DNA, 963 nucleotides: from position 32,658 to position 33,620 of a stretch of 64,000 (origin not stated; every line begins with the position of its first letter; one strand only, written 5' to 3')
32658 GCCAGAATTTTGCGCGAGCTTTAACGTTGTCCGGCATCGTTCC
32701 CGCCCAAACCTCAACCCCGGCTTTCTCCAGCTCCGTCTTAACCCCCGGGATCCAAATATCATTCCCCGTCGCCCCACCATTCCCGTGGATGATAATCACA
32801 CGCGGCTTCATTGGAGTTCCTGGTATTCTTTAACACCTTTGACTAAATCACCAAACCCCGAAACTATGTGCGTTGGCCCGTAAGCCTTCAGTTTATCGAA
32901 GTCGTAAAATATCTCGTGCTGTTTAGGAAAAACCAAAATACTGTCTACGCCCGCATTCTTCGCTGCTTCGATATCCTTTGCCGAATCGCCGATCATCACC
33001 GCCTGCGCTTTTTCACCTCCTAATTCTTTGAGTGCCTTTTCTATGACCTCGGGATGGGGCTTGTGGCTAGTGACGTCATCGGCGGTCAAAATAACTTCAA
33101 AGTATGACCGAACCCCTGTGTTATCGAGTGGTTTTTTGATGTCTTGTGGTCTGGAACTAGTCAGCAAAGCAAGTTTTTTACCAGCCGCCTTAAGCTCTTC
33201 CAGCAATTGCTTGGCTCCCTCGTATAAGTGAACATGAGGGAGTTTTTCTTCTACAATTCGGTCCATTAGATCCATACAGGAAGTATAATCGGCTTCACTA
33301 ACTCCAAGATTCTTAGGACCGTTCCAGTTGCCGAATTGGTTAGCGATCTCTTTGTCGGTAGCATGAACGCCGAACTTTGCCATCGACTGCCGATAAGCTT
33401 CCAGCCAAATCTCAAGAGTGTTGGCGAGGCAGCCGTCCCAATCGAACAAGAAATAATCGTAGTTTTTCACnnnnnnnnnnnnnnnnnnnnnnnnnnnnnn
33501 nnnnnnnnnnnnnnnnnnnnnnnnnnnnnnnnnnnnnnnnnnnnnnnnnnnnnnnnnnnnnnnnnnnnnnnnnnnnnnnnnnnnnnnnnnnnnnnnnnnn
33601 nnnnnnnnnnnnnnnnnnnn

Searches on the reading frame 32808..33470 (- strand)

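Call 97: search_protein_families(library=pfam, proteins=[window:32808-33470:-], max_evalue=0.001)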
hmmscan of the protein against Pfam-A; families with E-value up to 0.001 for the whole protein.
window:32808-33470:- (220 aa): 5 families
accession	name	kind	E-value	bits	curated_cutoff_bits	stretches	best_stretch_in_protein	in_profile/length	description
PF13419.12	HAD_2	-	1.4e-42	146.2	23.8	1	8-180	2-178/178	Haloacid dehalogenase-like hydrolase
PF00702.32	Hydrolase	-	3.2e-31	109.7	26.4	1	5-174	2-191/191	haloacid dehalogenase-like hydrolase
PF13242.12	Hydrolase_like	-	3.3e-13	49.8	22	1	136-181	3-49/75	HAD-hyrolase-like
PF12710.13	HAD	-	1.6e-07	32.4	27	1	8-171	2-189/189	haloacid dehalogenase-like hydrolase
PF13344.12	Hydrolase_6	-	0.00047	20.6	27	0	81-173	14-98/101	Haloacid dehalogenase-like hydrolase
